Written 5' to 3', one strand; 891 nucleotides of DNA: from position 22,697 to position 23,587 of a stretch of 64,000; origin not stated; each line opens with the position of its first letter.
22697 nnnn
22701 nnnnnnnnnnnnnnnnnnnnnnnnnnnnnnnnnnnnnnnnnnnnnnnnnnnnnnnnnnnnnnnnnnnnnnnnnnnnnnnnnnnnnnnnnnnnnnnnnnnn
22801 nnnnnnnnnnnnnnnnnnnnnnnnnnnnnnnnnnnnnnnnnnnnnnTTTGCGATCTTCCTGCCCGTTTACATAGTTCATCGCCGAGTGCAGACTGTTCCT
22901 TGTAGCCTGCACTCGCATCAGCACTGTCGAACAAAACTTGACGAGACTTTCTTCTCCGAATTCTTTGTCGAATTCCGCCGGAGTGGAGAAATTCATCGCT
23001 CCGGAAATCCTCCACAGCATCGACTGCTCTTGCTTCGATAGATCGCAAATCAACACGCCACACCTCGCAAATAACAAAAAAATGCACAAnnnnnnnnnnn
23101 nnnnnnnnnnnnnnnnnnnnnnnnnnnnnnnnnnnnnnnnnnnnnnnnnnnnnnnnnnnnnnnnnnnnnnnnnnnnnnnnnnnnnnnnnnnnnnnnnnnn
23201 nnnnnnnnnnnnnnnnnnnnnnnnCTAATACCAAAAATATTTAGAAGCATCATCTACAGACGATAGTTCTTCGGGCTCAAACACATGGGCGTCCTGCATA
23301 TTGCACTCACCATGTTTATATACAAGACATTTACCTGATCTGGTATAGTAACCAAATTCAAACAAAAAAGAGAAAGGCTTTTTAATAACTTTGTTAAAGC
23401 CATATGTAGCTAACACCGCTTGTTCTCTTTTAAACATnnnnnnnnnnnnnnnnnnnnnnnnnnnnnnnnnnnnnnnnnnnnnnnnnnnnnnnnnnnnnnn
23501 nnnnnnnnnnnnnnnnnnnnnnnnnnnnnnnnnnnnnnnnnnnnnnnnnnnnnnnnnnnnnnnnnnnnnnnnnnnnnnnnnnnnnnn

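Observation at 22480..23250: GC-rich compositional island between the tRNA cluster and nrdB with no convincing gene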

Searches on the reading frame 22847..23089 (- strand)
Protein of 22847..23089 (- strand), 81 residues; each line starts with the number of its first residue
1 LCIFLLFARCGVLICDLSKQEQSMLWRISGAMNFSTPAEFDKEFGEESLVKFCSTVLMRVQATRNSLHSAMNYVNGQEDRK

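Call 11: search_protein_families(library=pfam, max_evalue=1, proteins=[window:22847-23089:-])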
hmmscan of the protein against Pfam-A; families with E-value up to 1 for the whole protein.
seq(81 aa): 0 families

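Call 12: search_protein_families(library=phrogs, max_evalue=1, proteins=[window:22847-23089:-])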
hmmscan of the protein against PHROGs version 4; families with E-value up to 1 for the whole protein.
seq(81 aa): 0 families

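Call 107: find_homologous_proteins(query=window:22847-23089:-, max_evalue=10)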
Query seq(81 aa) (81 aa): 6 proteins with E <= 10 among 6 candidates.
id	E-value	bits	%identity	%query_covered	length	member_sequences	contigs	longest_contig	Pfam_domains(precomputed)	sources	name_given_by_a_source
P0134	2.8e-36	140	93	86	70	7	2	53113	-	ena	-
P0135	5.4e-35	136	94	84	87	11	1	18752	-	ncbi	-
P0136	6.4e-32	126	81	86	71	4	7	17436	-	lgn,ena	-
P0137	5.6e-30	120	83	86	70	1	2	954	-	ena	-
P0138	3.6e-21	92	88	62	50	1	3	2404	-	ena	-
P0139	7.7e-20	88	82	62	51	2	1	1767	-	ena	-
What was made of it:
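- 22844..23056 (-): Foreign 70-aa gene (GTG start, TAA stop at 22844-22846): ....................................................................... Six homologue clusters at 81-94% aa identity, E down to 3e-36 (call 107).
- Six homologue clusters at 81-94% identity (call 107).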

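Call 109: find_encoding_contigs(protein=P0136, flank=3000, max_places=10)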
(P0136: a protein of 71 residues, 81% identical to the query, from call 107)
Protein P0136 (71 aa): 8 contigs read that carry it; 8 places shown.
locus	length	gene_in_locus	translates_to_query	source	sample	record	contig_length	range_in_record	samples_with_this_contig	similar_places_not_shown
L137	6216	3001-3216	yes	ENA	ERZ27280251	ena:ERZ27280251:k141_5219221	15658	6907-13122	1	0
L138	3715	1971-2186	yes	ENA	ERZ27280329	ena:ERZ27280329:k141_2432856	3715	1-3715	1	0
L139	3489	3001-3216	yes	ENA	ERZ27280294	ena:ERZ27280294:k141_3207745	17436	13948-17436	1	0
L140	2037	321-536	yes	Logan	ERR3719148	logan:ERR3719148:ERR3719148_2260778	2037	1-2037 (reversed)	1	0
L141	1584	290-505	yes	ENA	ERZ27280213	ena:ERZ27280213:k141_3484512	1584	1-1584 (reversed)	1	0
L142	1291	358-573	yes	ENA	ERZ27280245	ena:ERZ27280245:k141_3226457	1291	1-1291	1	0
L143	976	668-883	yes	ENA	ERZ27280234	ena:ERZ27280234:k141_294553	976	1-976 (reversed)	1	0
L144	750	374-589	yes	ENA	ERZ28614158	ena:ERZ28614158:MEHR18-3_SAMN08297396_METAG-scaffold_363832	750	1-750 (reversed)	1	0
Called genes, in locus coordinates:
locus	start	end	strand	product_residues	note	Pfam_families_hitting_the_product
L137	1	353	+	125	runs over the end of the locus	-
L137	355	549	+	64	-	-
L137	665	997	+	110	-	-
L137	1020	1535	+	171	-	-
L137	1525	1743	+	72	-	PF01258:zf-dskA_traR (weak)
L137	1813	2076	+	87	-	-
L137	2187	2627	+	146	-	-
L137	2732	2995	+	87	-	-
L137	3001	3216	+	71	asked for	-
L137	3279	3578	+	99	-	-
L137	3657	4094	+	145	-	-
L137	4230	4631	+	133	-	-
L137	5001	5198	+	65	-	-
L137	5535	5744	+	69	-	-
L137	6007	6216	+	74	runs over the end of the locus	-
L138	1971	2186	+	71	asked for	-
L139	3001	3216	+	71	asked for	-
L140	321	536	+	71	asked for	-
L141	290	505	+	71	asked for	-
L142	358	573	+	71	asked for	-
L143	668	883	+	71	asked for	-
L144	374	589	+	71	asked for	-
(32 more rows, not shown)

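Call 111: find_encoding_contigs(protein=P0134, flank=4000, max_places=10)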
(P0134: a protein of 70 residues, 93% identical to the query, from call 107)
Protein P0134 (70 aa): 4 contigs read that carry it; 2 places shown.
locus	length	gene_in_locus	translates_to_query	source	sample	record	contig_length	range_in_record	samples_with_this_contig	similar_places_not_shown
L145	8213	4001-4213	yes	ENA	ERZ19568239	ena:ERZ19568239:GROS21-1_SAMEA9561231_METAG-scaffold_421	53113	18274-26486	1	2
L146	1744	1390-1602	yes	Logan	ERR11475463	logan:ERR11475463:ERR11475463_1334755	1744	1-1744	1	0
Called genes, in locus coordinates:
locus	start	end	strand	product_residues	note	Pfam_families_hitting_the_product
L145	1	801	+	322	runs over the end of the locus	-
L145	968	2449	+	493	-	PF13439:Glyco_transf_4 (weak), PF00534:Glycos_transf_1, PF13692:Glyco_trans_1_4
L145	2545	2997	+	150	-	-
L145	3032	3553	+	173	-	-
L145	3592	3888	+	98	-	-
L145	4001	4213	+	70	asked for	-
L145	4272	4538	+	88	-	-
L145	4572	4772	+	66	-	-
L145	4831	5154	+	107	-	-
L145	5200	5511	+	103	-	-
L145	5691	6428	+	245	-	-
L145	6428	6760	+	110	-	-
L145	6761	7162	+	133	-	-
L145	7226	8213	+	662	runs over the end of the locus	-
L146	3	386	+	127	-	?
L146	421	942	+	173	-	-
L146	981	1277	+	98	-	-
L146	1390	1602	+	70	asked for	-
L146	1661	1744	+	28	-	?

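Call 113: search_protein_families(library=pfam, max_evalue=10, proteins=[window:22847-23056:-, P0134, P0135, P0136, P0137])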
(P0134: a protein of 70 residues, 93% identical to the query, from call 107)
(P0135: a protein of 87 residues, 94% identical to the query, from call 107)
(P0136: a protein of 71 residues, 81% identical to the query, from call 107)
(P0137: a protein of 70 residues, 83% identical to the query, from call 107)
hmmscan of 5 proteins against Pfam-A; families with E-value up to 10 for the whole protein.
seq(70 aa): 0 families

P0134 (70 aa): 0 families

P0135 (87 aa): 0 families

P0136 (71 aa): 0 families

P0137 (70 aa): 0 families

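Call 114: search_protein_families(library=phrogs, max_evalue=10, proteins=[window:22847-23056:-, P0134, P0135, P0136, P0137])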
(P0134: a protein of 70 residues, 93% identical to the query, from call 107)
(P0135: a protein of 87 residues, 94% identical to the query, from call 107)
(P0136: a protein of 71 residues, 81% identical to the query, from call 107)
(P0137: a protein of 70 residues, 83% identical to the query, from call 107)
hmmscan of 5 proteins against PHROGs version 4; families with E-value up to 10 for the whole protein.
seq(70 aa): 0 families

P0134 (70 aa): 0 families

P0135 (87 aa): 0 families

P0136 (71 aa): 0 families

P0137 (70 aa): 0 families

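Call 120: search_solved_structures(query=A3, max_evalue=10)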
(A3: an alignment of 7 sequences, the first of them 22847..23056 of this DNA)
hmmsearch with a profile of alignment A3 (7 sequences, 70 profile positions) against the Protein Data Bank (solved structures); distinct sequences matched with E-value up to 10: 1.
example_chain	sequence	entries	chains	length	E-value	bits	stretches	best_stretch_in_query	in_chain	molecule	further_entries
8pe8_A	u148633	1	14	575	1.7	11.5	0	16-45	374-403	Mitochondrial heat shock protein 60-like protein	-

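Call 121: search_protein_families(library=padloc, max_evalue=1, proteins=[window:22847-23056:-, P0136])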
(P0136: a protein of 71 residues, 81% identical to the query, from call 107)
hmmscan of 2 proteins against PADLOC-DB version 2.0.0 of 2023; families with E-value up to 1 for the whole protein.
window:22847-23056:- (70 aa): 0 families

P0136 (71 aa): 0 families

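Call 125: predict_structure(alignment_id=A3)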
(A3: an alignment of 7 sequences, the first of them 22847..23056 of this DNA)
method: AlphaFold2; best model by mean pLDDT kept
length: 70 residues; sequences in the alignment: 7
mean_pLDDT: 83.0   pTM: 0.57
mean pLDDT of the five models: 83.0, 82.2, 80.9, 71.5, 67.4
residues with pLDDT >= 90: 12; 70-90: 50; 50-70: 8; < 50: 0
segments of 3 or more residues with pLDDT < 50: none
pLDDT, mean of each block of 10 residues (from residue 1): 88 79 76 84 88 91 76
secondary structure, 60 per line:
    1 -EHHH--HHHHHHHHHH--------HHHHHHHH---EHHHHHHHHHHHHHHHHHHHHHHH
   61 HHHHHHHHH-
elements in order: H8-17 H26-33 H38-69
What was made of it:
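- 22844..23056 (-): AlphaFold2 predicts three helices at pLDDT 83 (call 125).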

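Call 127: fold_search(model_id=the predicted structure, library=pdb)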
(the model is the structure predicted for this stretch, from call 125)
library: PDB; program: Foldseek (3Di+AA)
matches with E <= 10: 12; with E <= 0.001: 0
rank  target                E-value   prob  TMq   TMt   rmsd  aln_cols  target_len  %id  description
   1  4hob_C                6.0e+00  0.04  0.25  0.26  10.3        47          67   11  The crystal structure of the Zalpha domain from Cyprinid Herpes virus 3 (released 2013-09-11)
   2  4a12_B                6.0e+00  0.03  0.25  0.12  10.2        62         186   16  Structure of the global transcription regulator FapR from Staphylococcus aureus in complex with DNA operator (released 2012-09-26)
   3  7vp4_J                6.9e+00  0.04  0.27  0.27   6.0        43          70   14  Structure of a transcription factor and DNA complex (released 2022-10-19)
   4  6x6j_AY               6.9e+00  0.04  0.29  0.18   9.6        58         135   24  Cryo-EM Structure of CagX and CagY within the Helicobacter pylori PR (released 2020-09-30)
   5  4hob_D                7.5e+00  0.03  0.26  0.28  10.1        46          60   11  The crystal structure of the Zalpha domain from Cyprinid Herpes virus 3 (released 2013-09-11)
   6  1u78_A                7.5e+00  0.02  0.21  0.16   9.7        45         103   20  Structure of the bipartite DNA-binding domain of Tc3 transposase bound to transposon DNA (released 2004-08-31)
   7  4l7l                  8.6e+00  0.02  0.23  0.06  10.0        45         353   22  Human artd3 (parp3) - catalytic domain in complex with inhibitor ME0368 (released 2014-02-19)
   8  3u7k                  8.6e+00  0.01  0.17  0.07   9.6        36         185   22  Crystal structures of the Staphylococcus aureus peptide deformylase in complex with two classes of new inhibitors (released 2012-06-27)
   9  1uuj_D                9.3e+00  0.06  0.41  0.36  10.5        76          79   16  N-terminal domain of Lissencephaly-1 protein (Lis-1) (released 2004-07-29)
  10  4xcp                  9.3e+00  0.02  0.25  0.14  10.4        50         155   16  Fatty Acid and Retinol binding protein Na-FAR-1 from Necator americanus (released 2015-09-16)
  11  7nhk_1                9.9e+00  0.03  0.32  0.37  13.0        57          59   12  LsaA, an antibiotic resistance ABCF, in complex with 70S ribosome from Enterococcus faecalis (released 2021-05-05)
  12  1uuj_A                9.9e+00  0.03  0.32  0.30  10.4        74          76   16  N-terminal domain of Lissencephaly-1 protein (Lis-1) (released 2004-07-29)

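Call 128: find_related_loci(query=A3, collection=viral_contigs, flank=1500)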
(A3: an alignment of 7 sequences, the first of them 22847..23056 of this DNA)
Query A3 (70 aa) in viral_contigs; peptide patterns used: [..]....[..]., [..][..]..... (x = any residue, [..] = any of these).
125 stretches matched a pattern, but none encodes a relative of the query by tblastn (E <= 1e-3).

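Call 131: search_dna_similar(query=window:22847-23056:-, collection=phages, mode=protein, max_evalue=0.01, max_rows=10)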
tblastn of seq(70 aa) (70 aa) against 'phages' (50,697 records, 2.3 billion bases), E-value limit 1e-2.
No match.

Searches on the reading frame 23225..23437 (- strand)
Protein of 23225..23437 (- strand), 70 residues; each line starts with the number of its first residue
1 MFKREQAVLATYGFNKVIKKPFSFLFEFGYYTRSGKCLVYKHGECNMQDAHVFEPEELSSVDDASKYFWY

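Call 11: search_protein_families(library=pfam, max_evalue=1, proteins=[window:23228-23437:-])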
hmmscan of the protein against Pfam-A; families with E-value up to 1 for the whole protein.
seq(70 aa): 0 families

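Call 12: search_protein_families(library=phrogs, max_evalue=1, proteins=[window:23228-23437:-])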
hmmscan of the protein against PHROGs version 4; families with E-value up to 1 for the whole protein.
seq(70 aa): 0 families

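Call 24: search_dna_similar(query=window:23228-23437:-, collection=phages, mode=protein, max_evalue=1)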
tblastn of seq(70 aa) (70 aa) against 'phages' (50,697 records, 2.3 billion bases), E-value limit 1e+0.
No match.

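Call 27: find_encoding_contigs(protein=window:23225-23437:-, flank=6000, max_places=10)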
Protein window:23225-23437:- (70 aa): 20 contigs read that carry it; 8 places shown.
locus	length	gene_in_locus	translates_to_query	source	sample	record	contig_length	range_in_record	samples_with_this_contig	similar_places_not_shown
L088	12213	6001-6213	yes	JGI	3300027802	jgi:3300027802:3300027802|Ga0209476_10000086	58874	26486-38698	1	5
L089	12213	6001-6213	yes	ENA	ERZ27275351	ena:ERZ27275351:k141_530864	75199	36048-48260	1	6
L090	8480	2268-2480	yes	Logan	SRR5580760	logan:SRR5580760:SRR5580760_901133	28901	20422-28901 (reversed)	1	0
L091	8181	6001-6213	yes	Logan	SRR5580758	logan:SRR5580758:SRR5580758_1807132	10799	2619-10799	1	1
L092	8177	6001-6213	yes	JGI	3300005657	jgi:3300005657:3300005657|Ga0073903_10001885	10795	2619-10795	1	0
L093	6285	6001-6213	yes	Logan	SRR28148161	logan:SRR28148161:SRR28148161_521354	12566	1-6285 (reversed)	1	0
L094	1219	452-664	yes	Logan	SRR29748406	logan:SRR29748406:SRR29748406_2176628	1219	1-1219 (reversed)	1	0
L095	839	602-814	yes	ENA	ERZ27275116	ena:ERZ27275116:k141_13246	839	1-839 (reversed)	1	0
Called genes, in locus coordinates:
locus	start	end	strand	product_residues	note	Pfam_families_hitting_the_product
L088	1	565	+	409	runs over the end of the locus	PF20720:nSTAND3 (faint), PF13401:AAA_22 (faint), PF05673:DUF815 (weak), PF13191:AAA_16 (weak), PF00004:AAA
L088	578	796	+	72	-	-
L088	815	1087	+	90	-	-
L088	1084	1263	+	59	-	-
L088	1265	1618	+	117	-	PF22885:DUF7020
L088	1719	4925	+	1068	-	PF03477:ATP-cone, PF00317:Ribonuc_red_lgN, PF02867:Ribonuc_red_lgC, PF14528:LAGLIDADG_3, PF02867:Ribonuc_red_lgC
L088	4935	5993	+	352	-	PF00268:Ribonuc_red_sm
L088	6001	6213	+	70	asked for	-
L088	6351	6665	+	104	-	-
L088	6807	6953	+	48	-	-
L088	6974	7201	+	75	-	-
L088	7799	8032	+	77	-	-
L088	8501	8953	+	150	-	-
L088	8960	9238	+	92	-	-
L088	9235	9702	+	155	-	PF00383:dCMP_cyt_deam_1, PF14437:MafB19-deam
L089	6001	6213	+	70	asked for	-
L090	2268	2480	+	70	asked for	-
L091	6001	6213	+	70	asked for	-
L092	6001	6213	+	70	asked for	-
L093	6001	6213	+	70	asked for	-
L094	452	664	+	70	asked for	-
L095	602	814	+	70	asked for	-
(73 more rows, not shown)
